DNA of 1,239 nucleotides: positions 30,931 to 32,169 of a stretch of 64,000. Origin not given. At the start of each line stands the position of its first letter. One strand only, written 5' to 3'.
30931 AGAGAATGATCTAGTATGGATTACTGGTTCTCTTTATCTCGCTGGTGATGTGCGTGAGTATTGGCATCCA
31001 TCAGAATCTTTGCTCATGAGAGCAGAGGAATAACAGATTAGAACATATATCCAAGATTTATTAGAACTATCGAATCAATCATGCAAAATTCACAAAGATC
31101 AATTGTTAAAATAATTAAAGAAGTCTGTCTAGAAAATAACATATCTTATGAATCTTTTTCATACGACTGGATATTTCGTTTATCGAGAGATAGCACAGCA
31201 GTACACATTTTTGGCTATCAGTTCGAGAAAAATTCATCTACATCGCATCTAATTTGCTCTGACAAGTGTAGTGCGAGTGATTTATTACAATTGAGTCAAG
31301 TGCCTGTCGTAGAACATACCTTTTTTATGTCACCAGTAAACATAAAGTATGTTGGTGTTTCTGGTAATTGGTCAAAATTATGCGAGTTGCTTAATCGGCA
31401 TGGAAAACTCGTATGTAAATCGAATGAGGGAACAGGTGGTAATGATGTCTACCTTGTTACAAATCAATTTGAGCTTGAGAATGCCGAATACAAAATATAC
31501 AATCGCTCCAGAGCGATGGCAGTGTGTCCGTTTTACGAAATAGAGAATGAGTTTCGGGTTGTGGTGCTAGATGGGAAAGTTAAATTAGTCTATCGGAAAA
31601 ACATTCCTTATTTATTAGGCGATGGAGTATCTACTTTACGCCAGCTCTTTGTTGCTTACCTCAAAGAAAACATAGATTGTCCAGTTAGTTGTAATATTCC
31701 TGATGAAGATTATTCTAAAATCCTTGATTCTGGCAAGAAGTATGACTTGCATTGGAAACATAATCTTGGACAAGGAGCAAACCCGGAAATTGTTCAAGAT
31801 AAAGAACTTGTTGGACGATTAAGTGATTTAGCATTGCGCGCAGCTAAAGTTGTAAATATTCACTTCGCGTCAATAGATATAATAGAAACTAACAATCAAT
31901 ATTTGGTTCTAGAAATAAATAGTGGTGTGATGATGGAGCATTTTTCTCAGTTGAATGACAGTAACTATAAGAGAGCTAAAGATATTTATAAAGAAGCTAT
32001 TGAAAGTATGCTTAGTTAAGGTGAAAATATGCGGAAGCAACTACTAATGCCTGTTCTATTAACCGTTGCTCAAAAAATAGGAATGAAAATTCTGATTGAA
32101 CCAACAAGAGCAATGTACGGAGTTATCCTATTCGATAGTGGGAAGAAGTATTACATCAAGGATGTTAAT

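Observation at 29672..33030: AT-rich, HIP1-free operon: FolC-type Mur ligase plus two ATP-grasp ligases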

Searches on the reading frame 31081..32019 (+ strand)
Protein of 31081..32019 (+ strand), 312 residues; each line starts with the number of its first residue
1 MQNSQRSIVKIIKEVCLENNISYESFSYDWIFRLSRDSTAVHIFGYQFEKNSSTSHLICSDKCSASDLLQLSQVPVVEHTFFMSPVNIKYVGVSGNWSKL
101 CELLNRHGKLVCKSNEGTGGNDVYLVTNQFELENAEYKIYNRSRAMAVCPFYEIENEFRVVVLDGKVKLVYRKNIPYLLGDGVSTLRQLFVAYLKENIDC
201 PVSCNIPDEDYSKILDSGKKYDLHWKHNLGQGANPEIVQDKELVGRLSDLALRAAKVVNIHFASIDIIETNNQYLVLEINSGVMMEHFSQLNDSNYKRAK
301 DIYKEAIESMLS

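Call 4: search_protein_families(library=pfam, proteins=[window:31081-32019:+], max_evalue=0.01)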
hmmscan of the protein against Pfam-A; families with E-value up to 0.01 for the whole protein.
window:31081-32019:+ (312 aa): 2 families
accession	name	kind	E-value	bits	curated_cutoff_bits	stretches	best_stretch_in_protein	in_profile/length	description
PF08443.16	RimK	-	2.9e-09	37.2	21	1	225-292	112-176/188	RimK-like ATP-grasp domain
PF14398.11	ATPgrasp_YheCD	-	0.0013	18.5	26.8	0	98-140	39-77/255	YheC/D like ATP-grasp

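Call 5: search_protein_families(library=ncbifam, proteins=[window:31081-32019:+], max_evalue=0.01)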
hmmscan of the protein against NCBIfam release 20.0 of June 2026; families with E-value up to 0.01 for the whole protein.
window:31081-32019:+ (312 aa): 8 families
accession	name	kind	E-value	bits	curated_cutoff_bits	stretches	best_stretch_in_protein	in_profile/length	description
TIGR00768.1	rimK_fam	subfamily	2.2e-13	50.2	143.4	1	221-291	195-263/276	RimK family alpha-L-glutamate ligase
NF040720.1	MptN_Meth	equivalog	1.1e-11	44.3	350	1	224-293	211-279/291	tetrahydromethanopterin:alpha-L-glutamate ligase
TIGR02068.2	cya_phycin_syn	equivalog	8e-11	40.7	850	1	12-273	164-429/862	cyanophycin synthetase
TIGR02144.1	LysX_arch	equivalog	3.9e-10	39.3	275.6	1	221-283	194-254/281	lysine biosynthesis protein LysX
NF010623.0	PRK14016.1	subfamily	4.4e-07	28.4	877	1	48-190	201-332/871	cyanophycin synthetase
TIGR03103.1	trio_acet_GNAT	equivalog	7.3e-06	24.8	569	0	95-190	319-414/547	N-acetylglutaminylglutamine synthetase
TIGR04443.1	F420_CofF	equivalog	1.1e-05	24.6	300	1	225-292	203-267/283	coenzyme gamma-F420-2:alpha-L-glutamate ligase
NF007764.0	PRK10446.1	equivalog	0.00044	19.6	331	1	190-287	176-269/300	30S ribosomal protein S6--L-glutamate ligase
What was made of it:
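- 31081..32019 (+): AG1: ATP-grasp ligase of an uncharacterised family (312 aa). RimK-like C-terminal hit (calls 4, 5).
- Closest known: CofE/CofF. Same: AG1 and AG2 give weak but significant hits to the MptN, CofF and RimK-family models (call 5).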

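Call 8: search_solved_structures(query=window:31081-32019:+, max_evalue=0.01, show_alignments=1)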
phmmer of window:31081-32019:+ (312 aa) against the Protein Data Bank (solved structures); distinct sequences matched with E-value up to 0.01: 4.
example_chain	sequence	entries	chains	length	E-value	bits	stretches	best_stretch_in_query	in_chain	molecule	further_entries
5zct_A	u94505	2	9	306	0.0024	20.5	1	189-287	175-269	Ribosomal protein S6--L-glutamate ligase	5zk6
7qys_A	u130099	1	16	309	0.0025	20.5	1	193-287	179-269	Probable alpha-L-glutamate ligase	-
4iwx_A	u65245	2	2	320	0.0027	20.4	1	189-287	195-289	Ribosomal protein S6 modification protein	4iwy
7qyr_A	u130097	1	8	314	0.009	18.7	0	224-287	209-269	Probable alpha-L-glutamate ligase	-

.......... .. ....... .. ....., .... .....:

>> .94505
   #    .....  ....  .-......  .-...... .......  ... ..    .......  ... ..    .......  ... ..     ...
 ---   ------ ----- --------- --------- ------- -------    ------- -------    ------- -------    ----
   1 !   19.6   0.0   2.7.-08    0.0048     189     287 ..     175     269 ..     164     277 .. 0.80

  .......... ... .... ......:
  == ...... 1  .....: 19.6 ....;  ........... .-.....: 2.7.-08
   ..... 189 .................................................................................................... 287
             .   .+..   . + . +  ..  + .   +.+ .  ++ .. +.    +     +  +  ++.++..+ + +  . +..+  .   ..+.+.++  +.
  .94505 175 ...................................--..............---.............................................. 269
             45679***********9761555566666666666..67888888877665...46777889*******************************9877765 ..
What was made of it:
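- RimK-family similarity is seen in calls 4, 5 and 8.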

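Call 10: find_homologous_proteins(query=window:31081-32019:+, max_evalue=0.001)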
Query window:31081-32019:+ (312 aa): 628 proteins with E <= 0.001 among 1970 candidates; the best 120 are listed.
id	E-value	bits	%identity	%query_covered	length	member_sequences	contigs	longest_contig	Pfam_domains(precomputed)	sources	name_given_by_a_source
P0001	8.3e-193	657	94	100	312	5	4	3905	PF08443.17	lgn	-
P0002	2.5e-180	617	88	100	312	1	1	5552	PF08443.17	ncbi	-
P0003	2.5e-174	597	87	100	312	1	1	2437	PF08443.17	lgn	-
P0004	1.3e-173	594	90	93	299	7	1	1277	PF08443.17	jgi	jgi:glutathione synthase/RimK-type ligase-like ATP-grasp enzyme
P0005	2.0e-172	591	82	100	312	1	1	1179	PF08443.17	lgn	-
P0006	1.1e-171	588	83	100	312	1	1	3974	PF08443.17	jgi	jgi:glutathione synthase/RimK-type ligase-like ATP-grasp enzyme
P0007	4.4e-168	576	82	100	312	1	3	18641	PF08443.17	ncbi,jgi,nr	ncbi:MAG: hypothetical protein F6J86_37770 [Symploca sp. SIO1B1]|nr:hypothetical protein [Symploca s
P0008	3.5e-155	534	76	100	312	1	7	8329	PF08443.17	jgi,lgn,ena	-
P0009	1.0e-150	519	72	100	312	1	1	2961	PF08443.17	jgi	jgi:glutathione synthase/RimK-type ligase-like ATP-grasp enzyme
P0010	4.6e-144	497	69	100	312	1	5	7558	PF08443.17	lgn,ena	-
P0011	3.1e-138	478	66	100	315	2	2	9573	PF08443.17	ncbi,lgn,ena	-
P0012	1.1e-135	470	85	78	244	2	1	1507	PF08443.17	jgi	jgi:glutathione synthase/RimK-type ligase-like ATP-grasp enzyme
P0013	1.0e-134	467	68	100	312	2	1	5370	PF08443.17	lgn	-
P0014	2.9e-134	465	65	100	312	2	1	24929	PF08443.17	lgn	-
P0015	1.4e-131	456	66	100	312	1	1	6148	PF08443.17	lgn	-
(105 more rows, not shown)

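Call 12: find_related_loci(query=A1, collection=genome_contigs, flank=10000)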
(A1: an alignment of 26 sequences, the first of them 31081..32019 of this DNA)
Query A1 (312 aa) in genome_contigs; peptide patterns used: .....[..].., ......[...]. (x = any residue, [..] = any of these).
464 stretches matched a pattern; 415 encode a relative of the query (tblastn E <= 1e-3); the best 80 are kept; 80 distinct loci.
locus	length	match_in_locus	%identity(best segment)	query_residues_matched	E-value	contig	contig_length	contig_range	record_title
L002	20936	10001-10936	96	1-312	0e+0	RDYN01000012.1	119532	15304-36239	MAG: Oscillatoriales cyanobacterium isolate PH2015_07U_46_236 PH2015_07U_scaffold_9, whole genome shotgun sequence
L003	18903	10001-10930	64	1-311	8e-136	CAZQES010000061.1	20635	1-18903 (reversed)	MAG TPA_asm: uncultured Anaerolinea sp. isolate SRP287051_co2_9 genome assembly, contig: NODE_5059_length_20635_cov_8.19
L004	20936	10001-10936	51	1-312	4e-110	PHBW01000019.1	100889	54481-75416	MAG: Chloroflexi bacterium HGW-Chloroflexi-4 08E140C01_z5_2013_Ig3399_v2_scaffold_664, whole genome shotgun sequence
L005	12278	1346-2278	51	1-311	6e-110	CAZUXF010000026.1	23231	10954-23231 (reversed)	MAG TPA_asm: uncultured Anaerolinea sp. isolate SRP302447_co2_48 genome assembly, contig: NODE_6114_length_23231_cov_9.2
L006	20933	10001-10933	50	1-311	3e-108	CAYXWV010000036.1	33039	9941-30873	MAG TPA_asm: uncultured Anaerolinea sp. isolate SRP192927_co3_446 genome assembly, contig: NODE_2522_length_33039_cov_41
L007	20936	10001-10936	51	1-312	3e-108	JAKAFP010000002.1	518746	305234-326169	MAG: Chloroflexi bacterium isolate WY2.bin104 NODE_7_length_518746_cov_4.068436, whole genome shotgun sequence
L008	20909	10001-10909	50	1-303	4e-106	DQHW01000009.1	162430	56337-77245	MAG TPA_asm: Anaerolineaceae bacterium isolate UBA8523 contig_62649, whole genome shotgun sequence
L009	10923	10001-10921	50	1-307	5e-106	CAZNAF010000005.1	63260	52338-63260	MAG TPA_asm: uncultured Anaerolinea sp. isolate binchicken_co212_236 genome assembly, contig: NODE_800_length_63260_cov_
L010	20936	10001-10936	48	1-312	2e-104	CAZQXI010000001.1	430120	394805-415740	MAG TPA_asm: uncultured Anaerolinea sp. isolate SRP302447_co4_258 genome assembly, contig: NODE_47_length_430120_cov_17.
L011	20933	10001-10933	49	1-311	5e-104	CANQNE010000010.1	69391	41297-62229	MAG: uncultured Lachnospiraceae bacterium isolate Lapin-012__bin85 genome assembly, contig: Lapin-012__NODE_761_length_6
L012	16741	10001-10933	52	1-311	5e-103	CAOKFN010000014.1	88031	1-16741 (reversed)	MAG TPA_asm: uncultured bacterium isolate SRR15604618_bin.38_metawrap_v1.3_MAG genome assembly, contig: NODE.342_length_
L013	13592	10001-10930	49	1-310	1e-102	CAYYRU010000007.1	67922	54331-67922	MAG TPA_asm: uncultured Anaerolinea sp. isolate SRP294416_co1_152 genome assembly, contig: NODE_501_length_67922_cov_9.9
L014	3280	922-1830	49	3-309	3e-103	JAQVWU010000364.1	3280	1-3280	MAG: Eubacteriales bacterium isolate STF2_11 NODE_124866_length_3280_cov_2.596258_Sandtown_F2, whole genome shotgun sequ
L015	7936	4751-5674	47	1-312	7e-101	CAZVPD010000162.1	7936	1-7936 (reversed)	MAG TPA_asm: uncultured Lachnospiraceae bacterium isolate SRP192927_co1_887 genome assembly, contig: NODE_23963_length_7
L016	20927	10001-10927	49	1-311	1e-96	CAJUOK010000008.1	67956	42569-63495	MAG TPA_asm: uncultured Christensenellaceae bacterium isolate MGBC165376 genome assembly, contig: MGBC165376.8, whole ge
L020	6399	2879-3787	46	1-307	1e-89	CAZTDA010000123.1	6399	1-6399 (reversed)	MAG TPA_asm: uncultured Eubacteriales bacterium isolate SRP220891_co1_162 genome assembly, contig: NODE_24134_length_639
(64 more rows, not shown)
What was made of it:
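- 31081..32019 (+): Relatives occur in 415 species genomes (call 12).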

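Call 23: search_protein_families(library=padloc, proteins=[window:31081-32019:+], max_evalue=0.01)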
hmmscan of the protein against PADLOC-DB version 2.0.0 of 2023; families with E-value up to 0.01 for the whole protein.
window:31081-32019:+ (312 aa): 0 families

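Call 24: search_protein_families(library=phrogs, proteins=[window:31081-32019:+], max_evalue=0.001)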
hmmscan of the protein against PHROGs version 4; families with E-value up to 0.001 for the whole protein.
window:31081-32019:+ (312 aa): 1 family
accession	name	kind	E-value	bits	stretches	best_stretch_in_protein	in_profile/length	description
phrog_2599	-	moron, auxiliary metabolic gene and host takeover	4.8e-05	23.2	0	247-281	252-286/708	ribosomal protein S6 glutaminyl transferase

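Call 36: search_protein_families(library=pfam, proteins=[L020:3808-4350:+, L016:11930-12529:+], max_evalue=0.01)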
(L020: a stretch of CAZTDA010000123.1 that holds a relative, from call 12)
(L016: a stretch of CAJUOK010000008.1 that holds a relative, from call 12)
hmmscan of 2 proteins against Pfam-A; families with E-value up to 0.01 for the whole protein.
L020:3808-4350:+ (180 aa): 1 family
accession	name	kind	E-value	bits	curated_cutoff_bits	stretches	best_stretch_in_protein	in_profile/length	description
PF01812.26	5-FTHF_cyc-lig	-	1.1e-36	127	27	1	5-178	1-184/186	5-formyltetrahydrofolate cyclo-ligase family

L016:11930-12529:+ (199 aa): 0 families

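Call 65: predict_structure(alignment_id=A1)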
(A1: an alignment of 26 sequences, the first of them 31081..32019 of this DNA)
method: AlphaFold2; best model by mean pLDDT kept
length: 312 residues; sequences in the alignment: 26
mean_pLDDT: 87.0   pTM: 0.84
mean pLDDT of the five models: 87.0, 86.3, 86.1, 81.3, 79.7
residues with pLDDT >= 90: 162; 70-90: 114; 50-70: 30; < 50: 6
segments of 3 or more residues with pLDDT < 50: none
pLDDT, mean of each block of 10 residues (from residue 1): 72 95 88 94 90 87 94 96 67 69 94 81 86 88 89 91 97 86 90 78 65 87 67 84 98 97 95 94 86 94 96 91
secondary structure, 60 per line:
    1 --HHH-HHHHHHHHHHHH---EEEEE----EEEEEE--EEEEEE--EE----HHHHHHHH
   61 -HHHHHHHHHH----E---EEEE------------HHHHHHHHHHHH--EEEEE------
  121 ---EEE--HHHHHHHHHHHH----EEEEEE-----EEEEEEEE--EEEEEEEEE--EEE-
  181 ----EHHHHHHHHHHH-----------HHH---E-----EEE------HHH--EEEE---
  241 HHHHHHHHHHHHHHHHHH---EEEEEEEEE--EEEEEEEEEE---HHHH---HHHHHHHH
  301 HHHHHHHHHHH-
elements in order: H7-18 E22-26 E31-36 E39-44 H53-60 H62-71 E80-83 H96-107 E110-114 E124-126 H129-140 E145-150 E156-163 E166-174 E177-179 H186-196 E220-222 E234-237 H241-258 E262-270 E273-282 H286-289 H293-311
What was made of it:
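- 31081..32019 (+): The AF2 model has pLDDT 87 and pTM 0.84 (call 65).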

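Call 70: fold_search(model_id=the predicted structure, library=pdb)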
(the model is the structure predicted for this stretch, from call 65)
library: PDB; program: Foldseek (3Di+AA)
matches with E <= 10: 934; with E <= 0.001: 608
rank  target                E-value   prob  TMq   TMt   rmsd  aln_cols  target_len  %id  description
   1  7wae_A                2.8e-18  1.00  0.67  0.27   4.8       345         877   19  Trichodesmium erythraeum cyanophycin synthetase 1 (TeCphA1) with ATPgammaS, 4x(beta-Asp-Arg), and aspartate (released 2022-09-07)
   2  7wac_A                5.7e-18  1.00  0.62  0.30   5.6       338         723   19  Trichodesmium erythraeum cyanophycin synthetase 1 (TeCphA1) (released 2022-09-07)
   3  7wae_C                2.0e-17  1.00  0.67  0.32   5.4       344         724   19  Trichodesmium erythraeum cyanophycin synthetase 1 (TeCphA1) with ATPgammaS, 4x(beta-Asp-Arg), and aspartate (released 2022-09-07)
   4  3ln6                  1.6e-16  1.00  0.65  0.31   5.0       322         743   16  Crystal structure of a bifunctional glutathione synthetase from Streptococcus agalactiae (released 2011-04-13)
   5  7ta5                  7.2e-16  1.00  0.60  0.35   5.7       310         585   17  Crystal structure of cyanophycin synthetase 2 from Gloeothece citriformis (released 2022-03-02)
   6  7txv_A                1.5e-15  1.00  0.67  0.27   4.3       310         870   18  Cyanophycin synthetase 1 from Synechocystis sp. UTEX2470 E82Q with ATP and 16x(Asp-Arg) (released 2022-06-01)
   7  7lgq_A                3.9e-15  1.00  0.65  0.26   4.5       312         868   17  Cyanophycin synthetase 1 from Synechocystis sp. UTEX2470 with ATP and 8x(Asp-Arg)-Asn (released 2021-08-18)
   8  3ln7_B                4.4e-15  1.00  0.55  0.27   8.1       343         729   15  Crystal structure of a bifunctional glutathione synthetase from Pasteurella multocida (released 2011-04-13)
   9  7lgj_A                4.9e-15  1.00  0.63  0.26   5.0       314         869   18  Cyanophycin synthetase 1 from Synechocystis sp. UTEX2470 with ADPCP and 8x(Asp-Arg)-NH2 (released 2021-08-18)
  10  7lg5_A                8.9e-15  1.00  0.64  0.26   4.9       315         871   17  Synechocystis sp. UTEX2470 Cyanophycin synthetase 1 with ATP (released 2021-08-18)
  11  7lgn_A                1.7e-14  1.00  0.58  0.29   7.8       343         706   17  Cyanophycin synthetase 1 from T. morbirosei (released 2021-08-18)
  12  3ln7_A                4.8e-14  1.00  0.54  0.26   8.3       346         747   15  Crystal structure of a bifunctional glutathione synthetase from Pasteurella multocida (released 2011-04-13)
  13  7lgn_B                4.1e-13  1.00  0.64  0.27   5.7       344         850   16  Cyanophycin synthetase 1 from T. morbirosei (released 2021-08-18)
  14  8fxi_C                4.6e-13  1.00  0.58  0.32   6.7       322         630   16  Cryo-EM structure of Stanieria sp. CphA2 in complex with ADPCP and 4x(beta-Asp-Arg) (released 2023-06-14)
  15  3vpb_A                1.2e-12  1.00  0.55  0.61   3.1       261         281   18  ArgX from Sulfolobus tokodaii complexed with LysW/Glu/ADP/Mg/Zn/Sulfate (released 2013-02-27)
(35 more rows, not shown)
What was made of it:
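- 31081..32019 (+): The best structural matches are the CphA1/CphA2 G domain and GshF (call 70).
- Checked: Its AF2 model (pLDDT 87) matches the CphA1/CphA2 G domain and GshF best (calls 4, 65, 70).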

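Call 72: find_related_loci(query=A1, collection=viral_contigs, flank=10000)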
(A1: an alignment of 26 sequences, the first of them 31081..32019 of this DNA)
Query A1 (312 aa) in viral_contigs; peptide patterns used: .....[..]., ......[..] (x = any residue, [..] = any of these).
76 stretches matched a pattern, but none encodes a relative of the query by tblastn (E <= 1e-3).

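Call 76: find_encoding_contigs(protein=P0007, flank=9000, max_places=2)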
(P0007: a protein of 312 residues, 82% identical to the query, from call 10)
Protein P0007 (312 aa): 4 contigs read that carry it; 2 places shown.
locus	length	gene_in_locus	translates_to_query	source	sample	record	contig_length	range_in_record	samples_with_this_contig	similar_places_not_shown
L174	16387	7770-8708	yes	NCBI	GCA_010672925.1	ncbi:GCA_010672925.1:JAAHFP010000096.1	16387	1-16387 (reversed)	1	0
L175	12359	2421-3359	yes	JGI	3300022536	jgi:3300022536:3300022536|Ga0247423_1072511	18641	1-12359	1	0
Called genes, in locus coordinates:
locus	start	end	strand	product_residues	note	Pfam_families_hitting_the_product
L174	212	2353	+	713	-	PF02092:tRNA_synt_2f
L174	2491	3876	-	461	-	-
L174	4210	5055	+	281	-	PF04434:SWIM (weak)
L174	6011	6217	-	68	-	-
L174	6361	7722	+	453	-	PF08245:Mur_ligase_M, PF02875:Mur_ligase_C, PF27239:FOL3_C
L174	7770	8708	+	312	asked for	PF08443:RimK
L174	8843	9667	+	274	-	PF14397:ATPgrasp_ST (faint), PF03133:TTL (faint), PF08443:RimK, PF02955:GSH-S_ATP (weak), PF14398:ATPgrasp_YheCD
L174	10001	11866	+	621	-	PF07244:POTRA (faint), PF08479:POTRA_2, PF03865:ShlB, PF01103:Omp85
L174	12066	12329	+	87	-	PF03683:UPF0175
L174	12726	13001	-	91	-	PF18480:DUF5615 (weak)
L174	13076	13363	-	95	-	PF04255:DUF433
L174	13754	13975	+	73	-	PF03683:UPF0175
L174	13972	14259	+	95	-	PF11848:DUF3368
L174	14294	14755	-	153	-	PF01850:PIN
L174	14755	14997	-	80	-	-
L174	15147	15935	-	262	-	PF00805:Pentapeptide, PF13576:Pentapeptide_3 (faint), PF13599:Pentapeptide_4 (faint), PF00805:Pentapeptide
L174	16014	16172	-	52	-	PF20694:TRADD-like_N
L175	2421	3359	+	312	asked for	PF08443:RimK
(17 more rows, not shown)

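Call 82: search_protein_families(library=ncbifam, proteins=[L174:8843-9667:+], max_evalue=0.0001)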
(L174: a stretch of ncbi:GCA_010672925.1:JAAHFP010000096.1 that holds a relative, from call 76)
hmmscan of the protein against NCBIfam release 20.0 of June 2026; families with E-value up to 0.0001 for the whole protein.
L174:8843-9667:+ (274 aa): 6 families
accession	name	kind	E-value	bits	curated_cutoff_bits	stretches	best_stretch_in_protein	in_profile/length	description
TIGR00768.1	rimK_fam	subfamily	1.4e-15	57.4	143.4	1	58-257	87-263/276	RimK family alpha-L-glutamate ligase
NF040720.1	MptN_Meth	equivalog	2.5e-07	30.1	350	1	110-252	137-272/291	tetrahydromethanopterin:alpha-L-glutamate ligase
NF003573.0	PRK05246.1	equivalog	3.3e-06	26.1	272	1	111-236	157-277/316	glutathione synthase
NF009110.0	PRK12458.1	subfamily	1.7e-05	24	408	1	110-232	170-292/349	glutathione synthetase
NF009402.0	PRK12767.1-1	equivalog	3.7e-05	22.7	218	1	101-169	141-205/329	carbamoyl phosphate synthase-like protein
TIGR04187.1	GRASP_SAV_5884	subfamily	9.2e-05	21.8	350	0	155-256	201-297/312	ATP-grasp ribosomal peptide maturase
